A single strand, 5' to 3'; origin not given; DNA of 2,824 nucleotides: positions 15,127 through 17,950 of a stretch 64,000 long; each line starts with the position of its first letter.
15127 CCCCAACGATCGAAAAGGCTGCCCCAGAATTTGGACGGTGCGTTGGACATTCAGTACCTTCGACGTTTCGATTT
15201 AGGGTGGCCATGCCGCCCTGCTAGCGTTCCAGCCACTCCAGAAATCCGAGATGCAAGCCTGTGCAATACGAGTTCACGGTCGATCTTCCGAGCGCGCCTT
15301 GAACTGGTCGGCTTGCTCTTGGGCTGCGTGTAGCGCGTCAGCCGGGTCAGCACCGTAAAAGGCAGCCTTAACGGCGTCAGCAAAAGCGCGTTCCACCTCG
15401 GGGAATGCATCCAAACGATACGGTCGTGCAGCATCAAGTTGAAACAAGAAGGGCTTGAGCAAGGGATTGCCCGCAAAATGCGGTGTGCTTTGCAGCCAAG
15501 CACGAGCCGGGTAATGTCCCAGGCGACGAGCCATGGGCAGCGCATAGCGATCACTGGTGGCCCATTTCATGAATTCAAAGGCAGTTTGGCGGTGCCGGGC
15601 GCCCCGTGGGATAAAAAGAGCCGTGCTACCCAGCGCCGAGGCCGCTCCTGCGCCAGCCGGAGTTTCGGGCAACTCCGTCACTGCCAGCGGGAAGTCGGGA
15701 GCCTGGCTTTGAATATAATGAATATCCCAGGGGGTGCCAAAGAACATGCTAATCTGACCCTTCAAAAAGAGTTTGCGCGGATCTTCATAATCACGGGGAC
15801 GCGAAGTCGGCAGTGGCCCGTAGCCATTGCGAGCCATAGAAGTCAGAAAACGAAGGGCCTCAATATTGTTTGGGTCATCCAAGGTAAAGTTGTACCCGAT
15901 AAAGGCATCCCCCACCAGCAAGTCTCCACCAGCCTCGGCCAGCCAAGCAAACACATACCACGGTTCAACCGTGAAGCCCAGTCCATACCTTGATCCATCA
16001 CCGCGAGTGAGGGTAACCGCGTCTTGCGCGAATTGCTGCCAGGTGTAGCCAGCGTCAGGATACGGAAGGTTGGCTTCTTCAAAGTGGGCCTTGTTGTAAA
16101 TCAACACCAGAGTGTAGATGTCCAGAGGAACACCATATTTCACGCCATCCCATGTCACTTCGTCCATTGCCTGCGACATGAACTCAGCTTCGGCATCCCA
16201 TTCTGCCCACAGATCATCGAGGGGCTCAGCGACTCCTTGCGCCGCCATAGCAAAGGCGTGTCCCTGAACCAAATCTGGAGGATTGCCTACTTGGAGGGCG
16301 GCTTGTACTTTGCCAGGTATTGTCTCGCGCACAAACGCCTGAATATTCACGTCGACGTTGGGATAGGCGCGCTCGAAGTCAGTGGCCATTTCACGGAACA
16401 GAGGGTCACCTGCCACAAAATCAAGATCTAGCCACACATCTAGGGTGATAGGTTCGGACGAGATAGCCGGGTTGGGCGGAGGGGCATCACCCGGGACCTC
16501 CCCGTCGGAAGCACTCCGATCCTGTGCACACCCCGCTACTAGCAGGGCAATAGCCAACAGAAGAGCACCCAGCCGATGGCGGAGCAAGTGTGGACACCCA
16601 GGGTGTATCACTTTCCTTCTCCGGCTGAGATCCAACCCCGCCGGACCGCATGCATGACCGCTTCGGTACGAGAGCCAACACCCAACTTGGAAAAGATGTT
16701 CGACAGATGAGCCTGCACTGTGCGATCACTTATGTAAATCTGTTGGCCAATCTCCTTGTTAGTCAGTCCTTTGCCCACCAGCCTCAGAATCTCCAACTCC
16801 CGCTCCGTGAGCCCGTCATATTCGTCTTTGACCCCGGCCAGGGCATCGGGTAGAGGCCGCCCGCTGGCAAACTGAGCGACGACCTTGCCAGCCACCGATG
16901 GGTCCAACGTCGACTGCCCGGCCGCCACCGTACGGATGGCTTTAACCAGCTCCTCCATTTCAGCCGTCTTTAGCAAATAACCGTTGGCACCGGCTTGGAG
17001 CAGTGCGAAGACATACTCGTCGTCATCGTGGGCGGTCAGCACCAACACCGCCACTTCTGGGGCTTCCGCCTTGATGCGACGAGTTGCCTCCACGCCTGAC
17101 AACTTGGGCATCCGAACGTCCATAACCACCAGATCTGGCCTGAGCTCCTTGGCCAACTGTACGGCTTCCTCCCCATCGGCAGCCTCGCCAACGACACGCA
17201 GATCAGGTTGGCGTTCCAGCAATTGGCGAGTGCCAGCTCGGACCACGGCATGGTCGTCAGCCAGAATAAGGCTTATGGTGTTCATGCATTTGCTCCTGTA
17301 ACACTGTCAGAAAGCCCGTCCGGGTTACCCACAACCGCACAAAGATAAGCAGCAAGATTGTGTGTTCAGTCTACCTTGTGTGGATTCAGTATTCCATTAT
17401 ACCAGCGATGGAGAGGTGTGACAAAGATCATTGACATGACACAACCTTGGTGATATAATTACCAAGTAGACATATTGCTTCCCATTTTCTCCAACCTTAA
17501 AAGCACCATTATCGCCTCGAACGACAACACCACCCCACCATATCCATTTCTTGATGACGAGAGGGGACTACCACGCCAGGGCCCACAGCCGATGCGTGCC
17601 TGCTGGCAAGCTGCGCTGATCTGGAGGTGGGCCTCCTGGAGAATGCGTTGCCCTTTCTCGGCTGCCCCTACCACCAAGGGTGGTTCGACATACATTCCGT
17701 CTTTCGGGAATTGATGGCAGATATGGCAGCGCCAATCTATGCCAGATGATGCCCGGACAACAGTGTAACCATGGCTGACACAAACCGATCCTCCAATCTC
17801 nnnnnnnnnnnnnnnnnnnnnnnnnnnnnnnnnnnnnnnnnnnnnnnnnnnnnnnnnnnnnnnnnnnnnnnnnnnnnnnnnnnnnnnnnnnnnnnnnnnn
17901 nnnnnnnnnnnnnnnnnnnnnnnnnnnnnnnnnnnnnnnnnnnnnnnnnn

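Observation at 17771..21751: Single-polypeptide STAND switch that both reads and writes cyclic nucleotides (cNMP-binding / NACHT / TPR / cNMP-binding / class III cyclase)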

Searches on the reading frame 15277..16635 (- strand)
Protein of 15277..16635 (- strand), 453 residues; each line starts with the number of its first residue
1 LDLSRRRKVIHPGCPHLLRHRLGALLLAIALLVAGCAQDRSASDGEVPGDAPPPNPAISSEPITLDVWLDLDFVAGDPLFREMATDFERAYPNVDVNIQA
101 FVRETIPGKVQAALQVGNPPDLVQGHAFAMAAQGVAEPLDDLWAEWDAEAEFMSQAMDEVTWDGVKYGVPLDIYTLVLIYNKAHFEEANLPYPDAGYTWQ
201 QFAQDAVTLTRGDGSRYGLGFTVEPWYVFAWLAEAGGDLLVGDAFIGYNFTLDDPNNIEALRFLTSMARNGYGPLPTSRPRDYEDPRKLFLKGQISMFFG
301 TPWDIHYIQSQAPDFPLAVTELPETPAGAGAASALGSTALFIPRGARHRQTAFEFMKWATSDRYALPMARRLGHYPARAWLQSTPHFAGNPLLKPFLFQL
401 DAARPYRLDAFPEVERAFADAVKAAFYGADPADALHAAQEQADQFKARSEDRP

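Call 9: search_protein_families(library=pfam, proteins=[window:15277-16635:-], max_evalue=0.00001)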
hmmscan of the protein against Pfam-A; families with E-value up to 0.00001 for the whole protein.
window:15277-16635:- (453 aa): 2 families
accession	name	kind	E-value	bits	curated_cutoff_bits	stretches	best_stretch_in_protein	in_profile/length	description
PF13416.11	SBP_bac_8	-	1e-37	130.9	27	1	82-394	1-278/279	Bacterial extracellular solute-binding protein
PF01547.30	SBP_bac_1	-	2.2e-33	117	26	1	79-364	9-305/307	Bacterial extracellular solute-binding protein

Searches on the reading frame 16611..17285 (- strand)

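Call 9: search_protein_families(library=pfam, proteins=[window:16611-17285:-], max_evalue=0.00001)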
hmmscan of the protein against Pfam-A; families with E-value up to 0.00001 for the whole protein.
window:16611-17285:- (225 aa): 2 families
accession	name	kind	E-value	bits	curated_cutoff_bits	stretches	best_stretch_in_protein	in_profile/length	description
PF00072.30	Response_reg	-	8.1e-33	113.4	30.2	1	7-118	2-111/111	Response regulator receiver domain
PF00196.25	GerE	-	5.8e-21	74.3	23.5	1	158-213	2-57/57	Bacterial regulatory proteins, luxR family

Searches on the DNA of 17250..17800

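Call 35: search_rna_families(source=window, start=17250, end=17800, threshold=evalue, max_evalue=1)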
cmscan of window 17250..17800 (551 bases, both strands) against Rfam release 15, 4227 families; matches with E-value up to 1: 0.
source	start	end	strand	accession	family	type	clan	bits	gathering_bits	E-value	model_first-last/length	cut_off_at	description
